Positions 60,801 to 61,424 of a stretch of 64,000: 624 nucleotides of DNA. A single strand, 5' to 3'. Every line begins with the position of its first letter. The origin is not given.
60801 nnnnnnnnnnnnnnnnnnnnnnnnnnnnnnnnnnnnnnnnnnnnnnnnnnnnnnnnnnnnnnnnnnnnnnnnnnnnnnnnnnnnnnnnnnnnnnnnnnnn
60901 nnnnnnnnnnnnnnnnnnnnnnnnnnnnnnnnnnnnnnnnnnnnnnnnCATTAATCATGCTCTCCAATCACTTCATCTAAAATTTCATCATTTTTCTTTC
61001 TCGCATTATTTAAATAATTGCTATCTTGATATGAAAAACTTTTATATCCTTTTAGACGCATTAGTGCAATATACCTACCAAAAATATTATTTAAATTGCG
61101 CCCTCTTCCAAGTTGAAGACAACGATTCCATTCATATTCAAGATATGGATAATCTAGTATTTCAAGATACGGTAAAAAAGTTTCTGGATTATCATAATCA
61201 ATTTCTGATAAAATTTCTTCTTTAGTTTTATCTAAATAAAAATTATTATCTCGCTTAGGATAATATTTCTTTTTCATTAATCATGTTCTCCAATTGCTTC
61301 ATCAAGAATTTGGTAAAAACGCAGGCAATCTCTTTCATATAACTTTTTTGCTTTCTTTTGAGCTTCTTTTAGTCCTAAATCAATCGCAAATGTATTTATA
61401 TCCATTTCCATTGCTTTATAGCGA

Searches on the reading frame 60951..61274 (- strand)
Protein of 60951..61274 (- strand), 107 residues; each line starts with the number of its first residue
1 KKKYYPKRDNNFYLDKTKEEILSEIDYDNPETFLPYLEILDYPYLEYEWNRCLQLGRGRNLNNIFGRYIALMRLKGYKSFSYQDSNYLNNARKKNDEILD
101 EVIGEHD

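Call 20: search_protein_families(library=phrogs, proteins=[window:60951-61274:-], max_evalue=0.001)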
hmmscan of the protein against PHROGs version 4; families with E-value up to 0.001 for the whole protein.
window:60951-61274:- (107 aa): 1 family
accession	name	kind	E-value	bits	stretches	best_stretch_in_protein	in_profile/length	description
phrog_3314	-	unknown function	5.9e-10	40.1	1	2-97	19-115/286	-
